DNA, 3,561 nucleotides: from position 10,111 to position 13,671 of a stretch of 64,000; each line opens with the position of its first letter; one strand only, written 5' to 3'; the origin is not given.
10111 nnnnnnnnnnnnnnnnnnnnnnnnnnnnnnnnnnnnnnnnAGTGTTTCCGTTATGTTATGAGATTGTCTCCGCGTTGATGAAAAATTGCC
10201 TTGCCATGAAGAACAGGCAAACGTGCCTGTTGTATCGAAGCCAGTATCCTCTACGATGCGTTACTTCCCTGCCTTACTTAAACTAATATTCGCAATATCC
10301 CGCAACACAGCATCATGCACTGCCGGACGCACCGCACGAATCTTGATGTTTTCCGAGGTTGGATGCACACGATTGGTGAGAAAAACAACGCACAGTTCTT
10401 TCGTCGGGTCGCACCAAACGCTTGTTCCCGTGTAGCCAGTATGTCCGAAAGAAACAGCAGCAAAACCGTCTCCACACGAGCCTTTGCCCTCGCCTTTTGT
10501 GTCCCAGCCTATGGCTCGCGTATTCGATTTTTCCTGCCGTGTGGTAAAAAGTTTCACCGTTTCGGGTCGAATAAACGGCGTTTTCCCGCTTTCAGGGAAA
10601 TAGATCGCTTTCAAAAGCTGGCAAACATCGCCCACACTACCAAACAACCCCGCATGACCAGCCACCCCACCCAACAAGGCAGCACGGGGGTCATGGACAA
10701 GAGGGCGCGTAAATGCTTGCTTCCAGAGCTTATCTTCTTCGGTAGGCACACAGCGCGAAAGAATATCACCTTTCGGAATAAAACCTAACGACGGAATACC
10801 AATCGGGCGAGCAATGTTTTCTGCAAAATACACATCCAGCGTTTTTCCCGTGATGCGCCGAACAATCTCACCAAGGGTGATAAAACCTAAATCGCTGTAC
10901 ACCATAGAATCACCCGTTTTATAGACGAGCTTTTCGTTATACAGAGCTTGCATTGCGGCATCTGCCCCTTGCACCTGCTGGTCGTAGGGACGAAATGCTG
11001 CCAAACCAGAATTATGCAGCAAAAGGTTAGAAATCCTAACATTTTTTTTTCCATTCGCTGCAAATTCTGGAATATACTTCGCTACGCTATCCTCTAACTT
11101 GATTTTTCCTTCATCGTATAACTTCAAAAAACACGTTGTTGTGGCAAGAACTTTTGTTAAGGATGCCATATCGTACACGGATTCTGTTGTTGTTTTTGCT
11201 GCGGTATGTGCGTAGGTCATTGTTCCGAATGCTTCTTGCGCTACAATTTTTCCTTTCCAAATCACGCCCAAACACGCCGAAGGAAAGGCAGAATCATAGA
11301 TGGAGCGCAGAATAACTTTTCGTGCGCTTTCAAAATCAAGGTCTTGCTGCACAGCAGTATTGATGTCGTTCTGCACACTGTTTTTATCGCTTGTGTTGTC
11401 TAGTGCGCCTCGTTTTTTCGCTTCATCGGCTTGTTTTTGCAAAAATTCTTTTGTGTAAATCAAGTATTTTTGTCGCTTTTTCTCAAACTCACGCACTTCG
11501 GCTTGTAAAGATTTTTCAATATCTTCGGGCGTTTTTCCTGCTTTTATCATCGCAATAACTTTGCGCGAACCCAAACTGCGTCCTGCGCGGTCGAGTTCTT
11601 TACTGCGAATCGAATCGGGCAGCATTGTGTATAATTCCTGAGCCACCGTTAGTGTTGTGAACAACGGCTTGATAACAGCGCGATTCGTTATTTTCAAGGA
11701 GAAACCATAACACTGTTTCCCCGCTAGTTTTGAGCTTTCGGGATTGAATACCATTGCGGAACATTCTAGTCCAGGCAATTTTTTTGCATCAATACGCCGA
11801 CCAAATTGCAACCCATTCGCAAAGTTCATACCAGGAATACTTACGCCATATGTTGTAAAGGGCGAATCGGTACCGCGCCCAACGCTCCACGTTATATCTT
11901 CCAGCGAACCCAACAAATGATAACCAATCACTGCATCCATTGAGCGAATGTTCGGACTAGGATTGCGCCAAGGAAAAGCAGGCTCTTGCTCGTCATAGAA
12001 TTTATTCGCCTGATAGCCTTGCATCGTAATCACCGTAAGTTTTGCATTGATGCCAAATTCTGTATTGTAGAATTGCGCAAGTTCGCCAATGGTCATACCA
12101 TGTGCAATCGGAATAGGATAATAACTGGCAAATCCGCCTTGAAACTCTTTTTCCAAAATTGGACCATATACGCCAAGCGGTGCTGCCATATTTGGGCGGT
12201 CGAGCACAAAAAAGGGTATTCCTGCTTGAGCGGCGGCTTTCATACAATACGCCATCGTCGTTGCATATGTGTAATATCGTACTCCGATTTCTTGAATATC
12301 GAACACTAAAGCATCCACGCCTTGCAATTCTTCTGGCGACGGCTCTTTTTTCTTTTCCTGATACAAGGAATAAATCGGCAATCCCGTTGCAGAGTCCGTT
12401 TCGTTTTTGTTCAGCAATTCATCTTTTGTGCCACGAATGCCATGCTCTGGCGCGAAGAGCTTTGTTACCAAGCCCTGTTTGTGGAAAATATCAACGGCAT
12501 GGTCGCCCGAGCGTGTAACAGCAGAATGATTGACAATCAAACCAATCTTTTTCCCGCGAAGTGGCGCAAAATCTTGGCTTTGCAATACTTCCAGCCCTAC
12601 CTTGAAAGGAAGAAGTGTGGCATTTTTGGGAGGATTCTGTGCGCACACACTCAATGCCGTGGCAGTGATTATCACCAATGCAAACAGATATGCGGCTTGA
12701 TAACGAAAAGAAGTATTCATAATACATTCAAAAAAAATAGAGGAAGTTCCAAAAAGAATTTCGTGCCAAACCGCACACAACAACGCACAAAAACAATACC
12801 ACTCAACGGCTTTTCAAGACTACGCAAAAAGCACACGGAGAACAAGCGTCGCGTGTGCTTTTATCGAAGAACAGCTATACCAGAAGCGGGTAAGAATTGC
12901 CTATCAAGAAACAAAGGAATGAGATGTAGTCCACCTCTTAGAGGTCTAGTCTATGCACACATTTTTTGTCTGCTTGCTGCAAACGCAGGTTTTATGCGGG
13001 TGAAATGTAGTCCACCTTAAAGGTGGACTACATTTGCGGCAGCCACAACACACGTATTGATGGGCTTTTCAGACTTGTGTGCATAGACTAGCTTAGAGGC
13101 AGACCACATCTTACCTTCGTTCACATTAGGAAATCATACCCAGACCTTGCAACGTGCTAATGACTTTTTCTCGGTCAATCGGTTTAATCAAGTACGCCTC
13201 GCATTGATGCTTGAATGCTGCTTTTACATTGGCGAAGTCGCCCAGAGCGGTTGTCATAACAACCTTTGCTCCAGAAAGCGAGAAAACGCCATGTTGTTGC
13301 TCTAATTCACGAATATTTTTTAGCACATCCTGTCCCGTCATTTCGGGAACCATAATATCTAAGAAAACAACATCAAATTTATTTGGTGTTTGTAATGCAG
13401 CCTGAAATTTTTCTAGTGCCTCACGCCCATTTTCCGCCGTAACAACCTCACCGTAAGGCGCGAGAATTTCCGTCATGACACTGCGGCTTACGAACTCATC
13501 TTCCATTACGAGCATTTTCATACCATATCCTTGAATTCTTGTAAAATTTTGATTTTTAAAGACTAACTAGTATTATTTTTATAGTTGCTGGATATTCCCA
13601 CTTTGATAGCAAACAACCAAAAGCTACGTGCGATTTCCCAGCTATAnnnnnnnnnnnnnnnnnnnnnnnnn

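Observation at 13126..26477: Nine-gene same-strand chemosensory cluster without cheW but with Hpt-REC and hybrid-kinase modules: an alternative-output Che pathway?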

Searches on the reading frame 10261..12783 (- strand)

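Call 5: search_protein_families(library=pfam, proteins=[window:10261-12783:-], max_evalue=0.001)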
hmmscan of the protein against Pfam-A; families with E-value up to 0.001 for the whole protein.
window:10261-12783:- (840 aa): 3 families
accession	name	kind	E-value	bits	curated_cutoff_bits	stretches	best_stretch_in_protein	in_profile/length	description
PF07075.17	NamZ_N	-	1.6e-72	243.6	26.9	1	80-282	1-202/203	Exo-beta-N-acetylmuramidase NamZ, N-terminal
PF00144.29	Beta-lactamase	-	2.4e-53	181.9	27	1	497-818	11-324/329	Beta-lactamase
PF20732.2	NamZ_C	-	4.5e-31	109.1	25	1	287-443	2-152/152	Exo-beta-N-acetylmuramidase NamZ, C-terminal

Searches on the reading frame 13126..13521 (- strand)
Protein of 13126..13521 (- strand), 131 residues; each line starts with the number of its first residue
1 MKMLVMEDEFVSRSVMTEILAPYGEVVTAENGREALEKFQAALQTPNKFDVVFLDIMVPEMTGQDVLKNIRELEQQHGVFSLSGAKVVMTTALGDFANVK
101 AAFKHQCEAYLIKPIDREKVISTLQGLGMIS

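Call 3: search_protein_families(library=pfam, proteins=[window:13126-13521:-], max_evalue=0.01)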
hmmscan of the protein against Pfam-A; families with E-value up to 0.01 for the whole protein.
window:13126-13521:- (131 aa): 2 families
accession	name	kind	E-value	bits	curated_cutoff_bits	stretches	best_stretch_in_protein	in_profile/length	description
PF00072.30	Response_reg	-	1.6e-17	64.1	30.2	1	4-124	2-110/111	Response regulator receiver domain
PF07176.17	DUF1400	-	0.0059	17.3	23.4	0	10-76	24-86/127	Alpha/beta hydrolase of unknown function (DUF1400)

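Call 86: search_solved_structures(query=window:13126-13521:-, max_evalue=1e-8)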
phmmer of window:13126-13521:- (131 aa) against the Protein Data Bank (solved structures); distinct sequences matched with E-value up to 1e-8: 14.
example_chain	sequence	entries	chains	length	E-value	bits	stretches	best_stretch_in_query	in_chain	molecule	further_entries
6er7_A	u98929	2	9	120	1.1e-12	51.4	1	2-124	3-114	120aa long hypothetical chemotaxis protein (CheY)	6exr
9xzo_A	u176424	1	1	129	4.1e-12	49.6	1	2-120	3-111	De novo protein M1X0B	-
1tmy_A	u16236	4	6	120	1.2e-10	44.9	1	2-125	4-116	CHEY PROTEIN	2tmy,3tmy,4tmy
1u0s_Y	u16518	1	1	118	1.3e-10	44.8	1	2-125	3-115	Chemotaxis protein cheY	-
4iga_A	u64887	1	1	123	1.3e-10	44.8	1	2-125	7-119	Chemotaxis protein CheY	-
7p8c_A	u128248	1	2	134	2.6e-10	43.8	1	2-121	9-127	Receiver domain of histidine kinase 4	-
7p8d_A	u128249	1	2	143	3.2e-10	43.5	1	2-122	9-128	Receiver domain of histidine kinase 4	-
8pdc_A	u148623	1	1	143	4.6e-10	43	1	2-120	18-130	histidine kinase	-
8phx_A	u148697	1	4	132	9.3e-10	42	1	2-121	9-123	Histidine protein kinase SLN1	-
7p8e_A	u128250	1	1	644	1.1e-09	41.8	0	2-76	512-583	Receiver domain of histidine kinase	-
4qyw_A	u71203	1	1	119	1.6e-09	41.3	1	2-125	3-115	Chemotaxis protein CheY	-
3hzh_A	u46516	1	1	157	3.6e-09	40.1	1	3-124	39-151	Chemotaxis response regulator (CheY-3)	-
9rhz_C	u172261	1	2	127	3.9e-09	40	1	2-124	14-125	Chemotaxis protein CheY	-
8phn_A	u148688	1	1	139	8.9e-09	38.9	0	2-124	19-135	histidine kinase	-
